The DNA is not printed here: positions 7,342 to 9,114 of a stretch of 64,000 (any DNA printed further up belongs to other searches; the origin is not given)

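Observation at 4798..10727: c-di-GMP signalling operon (PilZ, HEAT protein, degenerate HD-GYP, PAS histidine kinase) directly downstream of an EPS cluster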

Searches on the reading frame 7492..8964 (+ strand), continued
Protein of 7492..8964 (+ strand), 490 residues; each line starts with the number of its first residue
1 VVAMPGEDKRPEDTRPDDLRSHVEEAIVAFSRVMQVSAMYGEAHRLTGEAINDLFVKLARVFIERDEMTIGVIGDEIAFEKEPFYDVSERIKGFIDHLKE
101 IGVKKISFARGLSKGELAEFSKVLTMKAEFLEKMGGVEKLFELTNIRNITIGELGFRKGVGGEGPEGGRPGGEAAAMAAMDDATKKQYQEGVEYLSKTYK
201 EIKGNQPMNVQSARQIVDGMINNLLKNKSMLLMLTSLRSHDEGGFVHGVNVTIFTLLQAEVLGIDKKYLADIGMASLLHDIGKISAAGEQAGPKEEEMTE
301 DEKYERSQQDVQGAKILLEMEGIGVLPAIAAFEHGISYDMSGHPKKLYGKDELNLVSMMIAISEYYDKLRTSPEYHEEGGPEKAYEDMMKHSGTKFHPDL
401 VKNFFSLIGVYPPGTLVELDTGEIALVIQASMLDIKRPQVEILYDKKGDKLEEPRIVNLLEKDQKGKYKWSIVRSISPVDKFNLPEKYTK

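Call 27: predict_structure(alignment_id=A1)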
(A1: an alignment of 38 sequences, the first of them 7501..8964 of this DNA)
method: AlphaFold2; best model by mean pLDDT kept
length: 487 residues; sequences in the alignment: 38
mean_pLDDT: 81.5   pTM: 0.60
mean pLDDT of the five models: 81.5, 80.6, 78.7, 78.0, 77.6
residues with pLDDT >= 90: 238; 70-90: 136; 50-70: 69; < 50: 44
segments of 3 or more residues with pLDDT < 50: 1-7, 9-12, 151-175, 236-238
pLDDT, mean of each block of 10 residues (from residue 1): 43 77 97 91 91 96 94 93 95 95 95 95 92 89 89 35 35 48 62 55 65 76 72 55 83 91 87 89 57 79 88 86 89 84 65 92 89 89 95 93 93 94 91 95 92 95 96 75 61
secondary structure, 60 per line:
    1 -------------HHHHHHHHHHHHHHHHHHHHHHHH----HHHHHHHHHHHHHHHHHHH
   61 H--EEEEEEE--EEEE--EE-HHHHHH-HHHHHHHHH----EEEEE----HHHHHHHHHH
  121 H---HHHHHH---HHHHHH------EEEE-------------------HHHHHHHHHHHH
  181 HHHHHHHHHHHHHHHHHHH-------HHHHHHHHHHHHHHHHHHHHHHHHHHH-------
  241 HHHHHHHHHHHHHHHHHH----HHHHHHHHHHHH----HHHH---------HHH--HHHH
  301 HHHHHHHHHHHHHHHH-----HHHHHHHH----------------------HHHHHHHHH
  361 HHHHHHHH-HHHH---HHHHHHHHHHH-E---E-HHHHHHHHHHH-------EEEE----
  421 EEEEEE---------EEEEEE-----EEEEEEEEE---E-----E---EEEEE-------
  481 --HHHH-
elements in order: H14-37 H42-61 E64-70 E73-76 H82-87 H89-97 E102-106 H111-121 H125-130 H134-139 E146-149 H169-199 H207-233 H241-258 H263-274 H279-282 H297-316 H322-329 H352-368 H370-373 H377-387 H395-405 E413-416 E421-426 E436-441 E447-455 E469-473 H483-486

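Call 49: find_encoding_contigs(protein=P0003, flank=9000, max_places=1)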
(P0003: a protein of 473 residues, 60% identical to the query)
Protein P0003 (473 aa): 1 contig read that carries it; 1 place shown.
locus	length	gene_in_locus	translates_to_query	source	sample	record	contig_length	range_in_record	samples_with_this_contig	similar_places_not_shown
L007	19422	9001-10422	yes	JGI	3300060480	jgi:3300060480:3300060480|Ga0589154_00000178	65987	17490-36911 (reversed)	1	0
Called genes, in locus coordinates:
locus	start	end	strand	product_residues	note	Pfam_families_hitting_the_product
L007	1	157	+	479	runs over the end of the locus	PF01266:DAO, PF01494:FAD_binding_3 (faint), PF05834:Lycopene_cycl (faint), PF07992:Pyr_redox_2 (faint), PF13738:Pyr_redox_3 (faint), PF04324:Fer2_BFD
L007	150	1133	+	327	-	PF00070:Pyr_redox (faint), PF00890:FAD_binding_2 (weak), PF01266:DAO (faint), PF01494:FAD_binding_3 (faint), PF07992:Pyr_redox_2, PF12831:FAD_oxidored, PF13450:NAD_binding_8 (weak), PF13738:Pyr_redox_3 (weak)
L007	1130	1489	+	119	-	PF07892:DUF1667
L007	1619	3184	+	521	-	-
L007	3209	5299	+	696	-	PF05228:CHASE4, PF00989:PAS, PF08448:PAS_4, PF13426:PAS_9 (weak), PF00512:HisKA, PF02518:HATPase_c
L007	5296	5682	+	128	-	-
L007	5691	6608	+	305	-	PF25021:TEN_NHL (faint), PF08450:SGL (weak), PF24684:Vgb_lyase (weak), PF01436:NHL (faint), PF10282:Lactonase (faint)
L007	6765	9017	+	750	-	PF13646:HEAT_2 (faint)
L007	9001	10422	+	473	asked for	PF13487:HD_5 (weak)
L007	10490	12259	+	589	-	PF00672:HAMP, PF00989:PAS, PF13188:PAS_8, PF13426:PAS_9, PF00989:PAS, PF08448:PAS_4, PF13426:PAS_9, PF00512:HisKA, +4 more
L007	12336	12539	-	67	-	PF00313:CSD, PF08206:OB_RNB (weak)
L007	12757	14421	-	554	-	PF02463:SMC_N, PF13175:AAA_15, PF13476:AAA_23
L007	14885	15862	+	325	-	PF00512:HisKA, PF02518:HATPase_c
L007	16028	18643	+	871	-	-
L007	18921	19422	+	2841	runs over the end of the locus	PF00069:Pkinase, PF03109:ABC1 (faint), PF07714:PK_Tyr_Ser-Thr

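Call 50: find_encoding_contigs(protein=P0005, flank=9000, max_places=1)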
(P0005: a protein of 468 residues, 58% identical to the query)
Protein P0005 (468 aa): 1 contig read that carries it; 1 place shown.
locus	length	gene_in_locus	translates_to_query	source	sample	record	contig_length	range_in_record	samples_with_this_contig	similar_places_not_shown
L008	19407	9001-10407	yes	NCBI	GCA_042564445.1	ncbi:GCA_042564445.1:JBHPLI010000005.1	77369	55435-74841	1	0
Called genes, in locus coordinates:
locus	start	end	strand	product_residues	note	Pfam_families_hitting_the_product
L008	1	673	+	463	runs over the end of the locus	PF02321:OEP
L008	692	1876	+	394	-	PF25919:BSH_CusB (faint), PF25917:BSH_RND, PF25973:BSH_CzcB (weak), PF25876:HH_MFP_RND, PF25944:Beta-barrel_RND, PF25954:Beta-barrel_RND_2 (weak), PF25967:RND-MFP_C, PF25989:YknX_C (weak)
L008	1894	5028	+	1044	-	PF00873:ACR_tran, PF03176:MMPL (faint)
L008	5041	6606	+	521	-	-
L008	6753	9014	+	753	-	PF13646:HEAT_2 (faint)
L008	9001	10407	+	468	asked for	-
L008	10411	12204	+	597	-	PF00672:HAMP, PF13188:PAS_8, PF13426:PAS_9, PF00989:PAS, PF08448:PAS_4, PF13426:PAS_9, PF00512:HisKA, PF02518:HATPase_c, +2 more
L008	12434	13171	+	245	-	PF00535:Glycos_transf_2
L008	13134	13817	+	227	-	PF02585:PIG-L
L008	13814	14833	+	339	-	-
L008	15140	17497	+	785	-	PF00989:PAS, PF08448:PAS_4, PF00989:PAS, PF08447:PAS_3, PF08448:PAS_4, PF13426:PAS_9, PF08447:PAS_3, PF08448:PAS_4, +7 more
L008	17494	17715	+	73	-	PF02518:HATPase_c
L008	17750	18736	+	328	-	PF00512:HisKA, PF02518:HATPase_c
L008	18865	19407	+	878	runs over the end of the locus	-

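Call 52: find_related_loci(query=A1, collection=genome_contigs, flank=10000)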
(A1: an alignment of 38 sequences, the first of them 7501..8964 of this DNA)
Query A1 (487 aa) in genome_contigs; peptide patterns used: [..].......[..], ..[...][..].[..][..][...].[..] (x = any residue, [..] = any of these).
219 stretches matched a pattern; 201 encode a relative of the query (tblastn E <= 1e-3); the best 80 are kept; 80 distinct loci.
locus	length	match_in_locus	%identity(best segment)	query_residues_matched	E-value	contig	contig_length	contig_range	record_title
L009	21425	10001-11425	59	3-486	0e+0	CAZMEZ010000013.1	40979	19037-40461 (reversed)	MAG TPA_asm: uncultured Planctomycetia bacterium isolate SRP141376_co1_78 genome assembly, contig: NODE_2280_length_4097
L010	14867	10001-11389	57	4-486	1e-178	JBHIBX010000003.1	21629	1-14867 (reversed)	MAG: Candidatus Omnitrophota bacterium isolate FS_3_bin.19 NODE_88_length_21629_cov_4.563502, whole genome shotgun seque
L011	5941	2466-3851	57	14-486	7e-177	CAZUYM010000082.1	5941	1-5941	MAG TPA_asm: uncultured Planctomycetia bacterium isolate binchicken_co171_70 genome assembly, contig: NODE_5104_length_5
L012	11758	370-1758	56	16-485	4e-166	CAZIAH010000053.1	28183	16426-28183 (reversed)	MAG TPA_asm: uncultured bacterium isolate SRP323688_co1_225 genome assembly, contig: NODE_2951_length_28183_cov_8.541347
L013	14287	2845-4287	58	14-486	2e-166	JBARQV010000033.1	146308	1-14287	MAG: Candidatus Omnitrophota bacterium isolate MFD13425_ilm_asm_bin19 k127_149778, whole genome shotgun sequence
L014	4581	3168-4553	54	6-483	2e-170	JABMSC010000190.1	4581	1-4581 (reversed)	MAG: Candidatus Omnitrophota bacterium isolate bin.644 k141_5928189, whole genome shotgun sequence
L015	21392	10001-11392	56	16-485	5e-165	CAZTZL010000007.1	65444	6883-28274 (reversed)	MAG TPA_asm: uncultured bacterium isolate binchicken_co94_424 genome assembly, contig: NODE_464_length_65444_cov_13.8637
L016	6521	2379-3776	57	6-486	3e-165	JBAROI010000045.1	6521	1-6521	MAG: Candidatus Omnitrophota bacterium isolate MFD13429_ilm_asm_bin31 k127_182872, whole genome shotgun sequence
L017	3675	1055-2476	52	16-485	5e-171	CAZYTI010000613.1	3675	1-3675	MAG TPA_asm: uncultured bacterium isolate binchicken_co97_67 genome assembly, contig: NODE_83881_length_3675_cov_3.21906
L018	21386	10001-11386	56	14-486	2e-161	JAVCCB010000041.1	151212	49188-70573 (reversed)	MAG: Candidatus Tantalella remota isolate MAG_3300035698_1097 Ga0374944_042792, whole genome shotgun sequence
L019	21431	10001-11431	53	1-486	3e-161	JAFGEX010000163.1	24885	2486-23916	MAG: bacterium isolate Zod_Metabat.1270 k87_5278736, whole genome shotgun sequence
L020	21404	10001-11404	52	11-485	1e-158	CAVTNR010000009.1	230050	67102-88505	MAG: uncultured bacterium isolate MFD04716.bin.3.7 genome assembly, contig: contig_18615, whole genome shotgun sequence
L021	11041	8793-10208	54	5-486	8e-157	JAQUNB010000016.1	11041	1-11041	MAG: Candidatus Omnitrophota bacterium isolate STD1_168 NODE_16542_length_11041_cov_2.828294_Sandtown_D1, whole genome s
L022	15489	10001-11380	50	15-480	4e-151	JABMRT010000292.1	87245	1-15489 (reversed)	MAG: candidate division KSB1 bacterium isolate bin.322 k141_7061838, whole genome shotgun sequence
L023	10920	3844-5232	51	14-485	6e-148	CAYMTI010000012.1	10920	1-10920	MAG TPA_asm: uncultured Planctomycetia bacterium isolate binchicken_co291_57 genome assembly, contig: NODE_1786_length_1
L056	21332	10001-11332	26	8-482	3e-40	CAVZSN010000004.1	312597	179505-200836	MAG: uncultured Actinomycetota bacterium isolate MFD00709.bin.2.159 genome assembly, contig: contig_22494, whole genome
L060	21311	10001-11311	26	21-458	6e-37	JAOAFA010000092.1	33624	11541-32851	MAG: Deltaproteobacteria bacterium isolate SKW273 k141_136625, whole genome shotgun sequence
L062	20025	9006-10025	29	125-475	1e-35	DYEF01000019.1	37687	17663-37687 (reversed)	MAG TPA_asm: Bdellovibrio sp. isolate Tomsk_43_40 Tomsk_k141_16050, whole genome shotgun sequence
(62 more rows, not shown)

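Call 58: search_protein_families(library=pfam, proteins=[L021:146-2419:+, L021:2810-4285:+, L021:4269-5912:+, L021:6018-6428:+, L056:8295-9983:+, L056:9980-11368:+, L060:8262-9956:+, L062:6961-8634:+, L008:5041-6606:+], max_evalue=0.01)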
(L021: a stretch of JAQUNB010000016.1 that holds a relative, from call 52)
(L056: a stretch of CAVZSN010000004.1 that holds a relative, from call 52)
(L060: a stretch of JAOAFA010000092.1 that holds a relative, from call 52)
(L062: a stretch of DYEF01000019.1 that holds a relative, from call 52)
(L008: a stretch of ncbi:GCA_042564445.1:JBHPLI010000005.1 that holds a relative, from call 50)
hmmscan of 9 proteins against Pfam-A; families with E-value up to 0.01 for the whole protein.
L021:146-2419:+ (757 aa): 0 families

L021:2810-4285:+ (491 aa): 1 family
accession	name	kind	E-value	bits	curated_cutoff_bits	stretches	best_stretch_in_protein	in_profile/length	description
PF08308.17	PEGA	-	2.1e-08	34.4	20.8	1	44-103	2-60/71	PEGA domain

L021:4269-5912:+ (547 aa): 2 families
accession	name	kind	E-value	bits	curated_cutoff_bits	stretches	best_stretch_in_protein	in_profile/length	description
PF13632.12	Glyco_trans_2_3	-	1.8e-09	38.1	27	1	252-448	5-182/198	Glycosyl transferase family group 2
PF13641.12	Glyco_tranf_2_3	-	0.0019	18.7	27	1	145-272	5-113/230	Glycosyltransferase like family 2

L021:6018-6428:+ (136 aa): 1 family
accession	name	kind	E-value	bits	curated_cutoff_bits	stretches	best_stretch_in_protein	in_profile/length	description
PF07238.19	PilZ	-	2.6e-09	37.8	22.5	1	3-91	1-91/102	PilZ domain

L056:8295-9983:+ (562 aa): 4 families
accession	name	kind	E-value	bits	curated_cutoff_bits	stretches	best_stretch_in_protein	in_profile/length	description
PF13646.12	HEAT_2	-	7.7e-18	65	27.7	2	369-440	7-79/88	HEAT repeats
PF02985.28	HEAT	-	5.4e-06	26.6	23.5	0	427-450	4-27/31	HEAT repeat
PF13513.12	HEAT_EZ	-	0.00016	22.5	27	0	491-522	29-55/55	HEAT-like repeat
PF03130.22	HEAT_PBS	-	0.00022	21.9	20.9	0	511-536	1-26/27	PBS lyase HEAT-like repeat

L056:9980-11368:+ (462 aa): 2 families
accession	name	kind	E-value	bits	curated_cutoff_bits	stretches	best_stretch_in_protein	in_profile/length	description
PF13487.12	HD_5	-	4.3e-19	69.3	27.2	1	208-369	9-169/170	HD domain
PF01966.28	HD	-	5.9e-11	43.1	22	1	214-339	2-116/116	HD domain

L060:8262-9956:+ (564 aa): 2 families
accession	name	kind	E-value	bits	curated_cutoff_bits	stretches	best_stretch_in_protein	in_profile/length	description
PF13646.12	HEAT_2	-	2e-14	54.1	27.7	2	381-452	13-85/88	HEAT repeats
PF03130.22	HEAT_PBS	-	0.00022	21.9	20.9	0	525-544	6-25/27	PBS lyase HEAT-like repeat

L062:6961-8634:+ (557 aa): 3 families
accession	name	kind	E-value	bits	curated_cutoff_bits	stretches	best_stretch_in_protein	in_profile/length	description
PF13646.12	HEAT_2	-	4.7e-16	59.3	27.7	2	404-467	12-75/88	HEAT repeats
PF03130.22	HEAT_PBS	-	0.00029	21.6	20.9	0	517-536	5-24/27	PBS lyase HEAT-like repeat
PF11838.14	ERAP1_C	-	0.0048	16.8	38.2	0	403-501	124-227/318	ERAP1-like C-terminal domain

L008:5041-6606:+ (521 aa): 0 families

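Call 86: search_protein_families(library=padloc, proteins=[window:7501-8964:+], max_evalue=0.001)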
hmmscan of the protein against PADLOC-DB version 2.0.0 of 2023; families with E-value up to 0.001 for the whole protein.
window:7501-8964:+ (487 aa): 0 families
